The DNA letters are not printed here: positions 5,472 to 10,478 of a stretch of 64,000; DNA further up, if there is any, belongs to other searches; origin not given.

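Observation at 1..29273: T7SSb-like secretion locus in which kinases, a phosphatase and FHA proteins stand where EssA/EssB/EsaA would be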

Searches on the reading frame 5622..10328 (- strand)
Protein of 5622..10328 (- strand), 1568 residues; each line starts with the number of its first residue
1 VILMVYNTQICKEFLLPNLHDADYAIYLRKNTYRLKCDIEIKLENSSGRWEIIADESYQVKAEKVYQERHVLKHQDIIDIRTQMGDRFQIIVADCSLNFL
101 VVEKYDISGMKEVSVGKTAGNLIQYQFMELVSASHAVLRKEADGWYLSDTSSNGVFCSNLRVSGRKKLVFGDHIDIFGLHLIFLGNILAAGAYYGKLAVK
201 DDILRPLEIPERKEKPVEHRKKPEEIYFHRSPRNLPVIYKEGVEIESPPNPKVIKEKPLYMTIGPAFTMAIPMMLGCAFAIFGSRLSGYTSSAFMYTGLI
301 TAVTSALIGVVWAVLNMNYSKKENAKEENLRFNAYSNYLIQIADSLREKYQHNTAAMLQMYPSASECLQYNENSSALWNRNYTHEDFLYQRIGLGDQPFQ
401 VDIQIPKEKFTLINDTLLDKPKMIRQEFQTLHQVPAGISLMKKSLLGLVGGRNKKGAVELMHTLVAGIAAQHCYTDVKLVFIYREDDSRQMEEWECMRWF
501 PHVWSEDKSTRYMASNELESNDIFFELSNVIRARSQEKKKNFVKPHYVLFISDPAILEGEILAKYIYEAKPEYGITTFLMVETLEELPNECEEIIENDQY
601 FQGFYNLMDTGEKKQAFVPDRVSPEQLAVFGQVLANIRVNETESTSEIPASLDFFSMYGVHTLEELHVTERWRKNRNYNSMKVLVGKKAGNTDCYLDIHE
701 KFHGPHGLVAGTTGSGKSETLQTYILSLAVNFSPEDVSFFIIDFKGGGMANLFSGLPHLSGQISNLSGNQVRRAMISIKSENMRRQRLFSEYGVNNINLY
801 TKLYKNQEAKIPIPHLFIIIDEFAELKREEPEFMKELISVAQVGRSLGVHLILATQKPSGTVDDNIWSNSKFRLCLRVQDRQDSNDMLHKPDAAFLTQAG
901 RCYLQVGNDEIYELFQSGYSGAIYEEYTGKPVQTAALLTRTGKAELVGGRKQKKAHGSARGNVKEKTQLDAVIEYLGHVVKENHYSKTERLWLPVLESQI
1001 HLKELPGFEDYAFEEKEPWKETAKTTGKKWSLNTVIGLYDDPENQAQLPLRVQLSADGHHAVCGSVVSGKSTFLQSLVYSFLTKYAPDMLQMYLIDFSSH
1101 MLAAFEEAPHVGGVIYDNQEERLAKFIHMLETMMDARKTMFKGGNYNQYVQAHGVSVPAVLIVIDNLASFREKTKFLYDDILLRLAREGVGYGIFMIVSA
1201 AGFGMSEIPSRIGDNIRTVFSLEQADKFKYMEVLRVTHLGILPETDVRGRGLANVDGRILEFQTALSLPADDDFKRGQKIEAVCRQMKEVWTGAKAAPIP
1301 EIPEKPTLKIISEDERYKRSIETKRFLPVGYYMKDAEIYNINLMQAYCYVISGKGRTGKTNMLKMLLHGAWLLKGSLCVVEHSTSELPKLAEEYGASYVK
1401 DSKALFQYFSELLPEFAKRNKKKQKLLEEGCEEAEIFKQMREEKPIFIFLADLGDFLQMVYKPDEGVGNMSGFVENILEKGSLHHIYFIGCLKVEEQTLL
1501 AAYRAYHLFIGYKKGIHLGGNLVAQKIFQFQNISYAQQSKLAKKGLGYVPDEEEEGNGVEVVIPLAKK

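Call 4: search_protein_families(library=pfam, max_evalue=0.01, proteins=[window:5622-10328:-])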
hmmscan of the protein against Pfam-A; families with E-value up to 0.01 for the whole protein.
window:5622-10328:- (1568 aa): 8 families
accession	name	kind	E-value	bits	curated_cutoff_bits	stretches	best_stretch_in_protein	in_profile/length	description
PF01580.24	FtsK_SpoIIIE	-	1.4e-53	182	24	2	675-859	12-220/221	FtsK/SpoIIIE family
PF13401.12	AAA_22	-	1.2e-10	42.2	27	1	703-855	4-122/130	AAA domain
PF00498.31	FHA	-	4.9e-07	30.5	20.7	1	114-176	2-66/67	FHA domain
PF05872.18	HerA_C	-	3.3e-06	26.5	22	1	694-746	11-59/502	Helicase HerA-like C-terminal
PF01935.23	DUF87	-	0.0002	22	23.2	1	689-746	9-62/220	Helicase HerA, central domain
PF13555.12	AAA_29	-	0.0031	17.7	27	0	1052-1077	17-42/61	P-loop containing region of AAA domain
PF00350.29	Dynamin_N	-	0.0074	16.8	27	0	1061-1078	2-19/168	Dynamin family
PF10412.15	TrwB_AAD_bind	-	0.0098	15.3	20.5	0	815-859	245-284/387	Type IV secretion-system coupling protein DNA-binding domain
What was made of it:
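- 5622..10328 (-): EssC: N-terminal FHA region, two TM helices and three or more FtsK-like ATPase domains. Pfam FHA and FtsK_SpoIIIE (call 4).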

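Call 6: search_protein_families(library=ncbifam, max_evalue=0.01, proteins=[window:5622-10328:-])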
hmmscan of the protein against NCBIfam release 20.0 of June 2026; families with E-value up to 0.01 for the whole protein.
window:5622-10328:- (1568 aa): 11 families
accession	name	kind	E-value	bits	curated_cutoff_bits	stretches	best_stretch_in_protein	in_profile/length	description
TIGR03928.1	T7_EssCb_Firm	equivalog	0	1090.9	778.4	1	227-1553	5-1287/1296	type VII secretion protein EssC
TIGR03924.1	T7SS_EccC_a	equivalog_domain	1.9e-110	370.6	509.15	2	247-920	3-669/673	type VII secretion protein EccCa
TIGR03925.1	T7SS_EccC_b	equivalog_domain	4.6e-85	286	346.55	2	979-1419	9-438/564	type VII secretion protein EccCb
NF007615.0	PRK10263.1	equivalog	7.9e-23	80.1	1566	1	677-899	986-1227/1355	DNA translocase FtsK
NF041214.1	plasmid_TraB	equivalog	5.3e-07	28.5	800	1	705-885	249-416/639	plasmid transfer protein TraB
NF040937.1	HerA_Thermprot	equivalog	3.7e-06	25.6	800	1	802-892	338-428/487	DNA double-strand break repair helicase HerA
NF041017.1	DNA_import_CedB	equivalog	1.6e-05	23.8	700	0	777-857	442-515/590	DNA import protein CedB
NF042944.1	HerA_antiphage_2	equivalog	0.00046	19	850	0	839-884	457-501/576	anti-phage-associated helicase HerA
TIGR00929.1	VirB4_CagE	subfamily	0.00099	17.4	643.1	0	1057-1092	437-469/792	VirB4 family type IV secretion/conjugal transfer ATPase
TIGR03354.1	VI_FHA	hypoth_equivalog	0.0022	17.9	120.25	1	129-160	42-74/420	type VI secretion system-associated FHA domain protein TagH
NF010447.0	PRK13873.1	equivalog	0.009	14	1020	0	674-727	412-464/815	conjugal transfer protein TrbE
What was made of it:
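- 5622..10328 (-): TIGR03928 at 1090.9 bits against a cut-off of 778.4 (call 6).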

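Call 19: find_homologous_proteins(query=window:5622-10328:-, max_evalue=1e-20)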
Query window:5622-10328:- (1568 aa): 466 proteins with E <= 1e-20 among 7951 candidates; the best 120 are listed.
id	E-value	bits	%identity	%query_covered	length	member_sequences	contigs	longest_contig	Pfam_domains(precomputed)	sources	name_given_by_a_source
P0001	0.0e+0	3600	100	100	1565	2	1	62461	PF00498.32,PF05872.19,PF13401.13,PF01580.25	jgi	-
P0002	0.0e+0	2976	81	100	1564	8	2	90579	PF01935.24,PF05872.19,PF13401.13,PF01580.25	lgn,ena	-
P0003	0.0e+0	2972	81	100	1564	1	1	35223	PF05872.19,PF13401.13,PF01580.25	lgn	-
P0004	0.0e+0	2972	81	100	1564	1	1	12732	PF05729.19,PF05872.19,PF13401.13,PF01580.25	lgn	-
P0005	0.0e+0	2965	81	100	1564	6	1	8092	PF01935.24,PF05872.19,PF13401.13,PF01580.25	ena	-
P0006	0.0e+0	2950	81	100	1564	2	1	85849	PF00498.32,PF05872.19,PF13401.13,PF01580.25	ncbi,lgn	-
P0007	0.0e+0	2937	80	100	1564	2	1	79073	PF05729.19,PF05872.19,PF13401.13,PF01580.25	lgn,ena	-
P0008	0.0e+0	2925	80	100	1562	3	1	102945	PF05872.19,PF13401.13,PF01580.25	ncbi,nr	ncbi:type VII secretion protein EssC [Faecalimonas umbilicata]|nr:type VII secretion protein EssC [F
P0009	0.0e+0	2922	79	100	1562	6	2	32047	PF00498.32,PF05872.19,PF13401.13,PF01580.25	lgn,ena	-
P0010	0.0e+0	2912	79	100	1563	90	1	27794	PF05872.19,PF13401.13,PF01580.25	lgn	-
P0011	0.0e+0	2910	80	100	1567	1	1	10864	PF05872.19,PF13401.13,PF01580.25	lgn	-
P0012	0.0e+0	2863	78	100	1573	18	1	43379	PF05872.19,PF13401.13,PF01580.25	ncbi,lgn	ncbi:MAG: type VII secretion protein EssC [Lachnospiraceae bacterium]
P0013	0.0e+0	2860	78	100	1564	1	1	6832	PF05872.19,PF13401.13,PF01580.25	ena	-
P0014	0.0e+0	2821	79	100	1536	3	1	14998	PF05872.19,PF13401.13,PF01580.25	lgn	-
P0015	0.0e+0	2768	75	100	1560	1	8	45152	PF13401.13,PF01580.25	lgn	-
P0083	0.0e+0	2121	58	100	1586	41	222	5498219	PF13401.13,PF01580.25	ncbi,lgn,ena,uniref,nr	ncbi:type VII secretion protein EssC [Blautia pseudococcoides]|uniref:Type VII secretion protein Ess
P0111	0.0e+0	1980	57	61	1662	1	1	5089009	PF00498.32,PF13401.13,PF01580.25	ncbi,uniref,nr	ncbi:type VII secretion protein EssC [Anaeromicropila herbilytica]|uniref:Type VII secretion protein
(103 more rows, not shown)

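Call 20: find_encoding_contigs(protein=P0083, flank=10000, max_places=1)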
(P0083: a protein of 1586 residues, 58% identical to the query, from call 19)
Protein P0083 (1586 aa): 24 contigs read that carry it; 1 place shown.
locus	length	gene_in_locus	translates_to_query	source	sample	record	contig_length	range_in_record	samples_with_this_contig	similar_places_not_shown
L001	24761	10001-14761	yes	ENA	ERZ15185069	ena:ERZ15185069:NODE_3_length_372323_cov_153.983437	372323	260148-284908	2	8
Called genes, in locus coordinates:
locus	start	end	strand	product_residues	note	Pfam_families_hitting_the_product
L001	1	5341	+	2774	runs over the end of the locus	PF13750:Big_3_3 (faint), PF19077:Big_13 (faint), PF12245:Big_3_2 (faint)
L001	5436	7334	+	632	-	PF00069:Pkinase, PF01636:APH (faint), PF07714:PK_Tyr_Ser-Thr, PF03109:ABC1, PF00515:TPR_1 (faint), PF07719:TPR_2 (faint), PF13432:TPR_16 (faint)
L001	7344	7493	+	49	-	-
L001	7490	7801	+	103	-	-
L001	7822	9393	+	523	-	PF13715:CarbopepD_reg_2 (faint), PF13620:CarboxypepD_reg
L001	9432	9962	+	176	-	PF16697:Yop-YscD_cpl, PF00498:FHA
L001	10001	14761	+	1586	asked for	PF01580:FtsK_SpoIIIE, PF13401:AAA_22 (faint), PF01580:FtsK_SpoIIIE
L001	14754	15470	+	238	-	PF04397:LytTR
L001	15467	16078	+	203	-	-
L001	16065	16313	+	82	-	-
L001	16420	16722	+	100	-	PF06013:WXG100, PF10824:T7SS_ESX_EspC (weak)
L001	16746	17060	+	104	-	PF06013:WXG100, PF10824:T7SS_ESX_EspC (weak), PF00823:PPE (weak)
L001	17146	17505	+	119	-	-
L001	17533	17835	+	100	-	PF06013:WXG100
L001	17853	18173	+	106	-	PF06013:WXG100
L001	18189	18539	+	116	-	PF00823:PPE (weak)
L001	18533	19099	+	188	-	PF16697:Yop-YscD_cpl, PF00498:FHA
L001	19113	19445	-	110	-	PF13560:HTH_31 (weak), PF12844:HTH_19, PF01381:HTH_3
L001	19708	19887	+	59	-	-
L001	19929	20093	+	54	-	-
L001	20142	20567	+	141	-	-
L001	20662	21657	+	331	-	PF01244:Peptidase_M19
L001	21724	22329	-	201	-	PF02581:TMP-TENI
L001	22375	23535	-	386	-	PF04055:Radical_SAM, PF06968:BATS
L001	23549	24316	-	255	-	PF05690:ThiG, PF00977:His_biosynth (faint)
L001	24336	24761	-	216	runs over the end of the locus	PF00899:ThiF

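Call 21: find_encoding_contigs(protein=P0111, flank=10000, max_places=1)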
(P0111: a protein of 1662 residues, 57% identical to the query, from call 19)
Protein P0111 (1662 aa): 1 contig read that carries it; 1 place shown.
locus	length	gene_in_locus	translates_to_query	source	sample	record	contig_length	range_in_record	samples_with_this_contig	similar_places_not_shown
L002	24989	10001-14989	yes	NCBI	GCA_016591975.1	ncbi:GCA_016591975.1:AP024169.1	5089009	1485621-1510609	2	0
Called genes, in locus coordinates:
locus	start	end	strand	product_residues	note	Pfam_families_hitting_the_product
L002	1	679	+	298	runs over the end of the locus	PF00528:BPD_transp_1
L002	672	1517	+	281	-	PF00528:BPD_transp_1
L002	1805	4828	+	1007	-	PF02837:Glyco_hydro_2_N, PF22666:Glyco_hydro_2_N2, PF00703:Glyco_hydro_2, PF02836:Glyco_hydro_2_C, PF16353:LacZ_4, PF02929:Bgal_small_N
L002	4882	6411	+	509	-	PF00072:Response_reg, PF12833:HTH_18, PF00165:HTH_AraC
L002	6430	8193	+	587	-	PF00672:HAMP, PF06580:His_kinase, PF02518:HATPase_c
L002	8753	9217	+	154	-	-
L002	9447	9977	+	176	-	PF16697:Yop-YscD_cpl (weak), PF00498:FHA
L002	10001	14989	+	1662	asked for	PF00498:FHA, PF01580:FtsK_SpoIIIE, PF13401:AAA_22 (faint), PF01580:FtsK_SpoIIIE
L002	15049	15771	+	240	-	PF04397:LytTR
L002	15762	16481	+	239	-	-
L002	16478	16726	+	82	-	PF08817:YukD (weak)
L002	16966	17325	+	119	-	-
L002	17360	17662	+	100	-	PF06013:WXG100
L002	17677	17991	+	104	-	PF06013:WXG100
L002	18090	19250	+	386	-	-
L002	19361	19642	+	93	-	PF13780:DUF4176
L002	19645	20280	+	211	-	-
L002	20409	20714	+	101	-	PF06013:WXG100 (weak)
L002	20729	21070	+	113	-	PF06013:WXG100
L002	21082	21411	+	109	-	PF06013:WXG100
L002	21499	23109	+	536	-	PF00092:VWA, PF13519:VWA_2, PF00498:FHA, PF16697:Yop-YscD_cpl (weak)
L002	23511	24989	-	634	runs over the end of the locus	PF20597:pAdhesive_15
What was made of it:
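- L002 has essC without a kinase in the 10 kb upstream (call 21).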

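Call 22: find_encoding_contigs(protein=P0008, flank=10000, max_places=1)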
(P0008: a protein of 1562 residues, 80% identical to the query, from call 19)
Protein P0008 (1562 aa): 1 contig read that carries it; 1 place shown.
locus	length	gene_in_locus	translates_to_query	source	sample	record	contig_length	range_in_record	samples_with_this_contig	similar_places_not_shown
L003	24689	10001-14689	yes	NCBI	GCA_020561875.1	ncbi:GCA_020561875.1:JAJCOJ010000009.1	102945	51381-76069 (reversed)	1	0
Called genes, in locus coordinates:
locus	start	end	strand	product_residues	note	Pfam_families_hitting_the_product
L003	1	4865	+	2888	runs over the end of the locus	PF26918:Ig_Eae, PF19077:Big_13 (faint), PF12245:Big_3_2 (faint), PF13750:Big_3_3 (faint)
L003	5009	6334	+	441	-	PF00069:Pkinase, PF07714:PK_Tyr_Ser-Thr, PF03109:ABC1 (weak), PF01636:APH (weak)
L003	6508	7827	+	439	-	PF16697:Yop-YscD_cpl (weak), PF00498:FHA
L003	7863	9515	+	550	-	PF13414:TPR_11, PF13432:TPR_16 (faint), PF14559:TPR_19, PF13620:CarboxypepD_reg, PF13715:CarbopepD_reg_2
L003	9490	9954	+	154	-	PF16697:Yop-YscD_cpl (weak), PF00498:FHA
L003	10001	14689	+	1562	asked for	PF01580:FtsK_SpoIIIE, PF05872:HerA_C (faint), PF13401:AAA_22 (faint), PF01580:FtsK_SpoIIIE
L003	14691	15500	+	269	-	PF04397:LytTR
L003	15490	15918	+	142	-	-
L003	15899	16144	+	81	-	PF08817:YukD (weak)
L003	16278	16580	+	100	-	PF06013:WXG100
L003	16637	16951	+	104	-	PF06013:WXG100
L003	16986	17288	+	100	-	PF06013:WXG100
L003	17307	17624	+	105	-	PF06013:WXG100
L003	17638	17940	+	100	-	PF06013:WXG100 (faint)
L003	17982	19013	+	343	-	-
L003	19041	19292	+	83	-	-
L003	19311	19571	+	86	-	PF13780:DUF4176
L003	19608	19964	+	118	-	-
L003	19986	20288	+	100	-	-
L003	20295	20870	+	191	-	PF00498:FHA, PF16697:Yop-YscD_cpl (weak)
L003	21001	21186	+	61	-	-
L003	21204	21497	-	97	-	PF07022:Phage_CI_repr, PF12844:HTH_19, PF13560:HTH_31 (weak), PF01381:HTH_3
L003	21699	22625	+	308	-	PF02558:ApbA, PF08546:ApbA_C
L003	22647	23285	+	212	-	PF02589:LUD_dom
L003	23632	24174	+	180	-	PF13420:Acetyltransf_4 (weak), PF00583:Acetyltransf_1, PF13673:Acetyltransf_10, PF13508:Acetyltransf_7, PF08445:FR47 (weak)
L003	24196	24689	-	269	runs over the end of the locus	-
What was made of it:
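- The downstream module is conserved in L001-L003 (calls 20-22).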
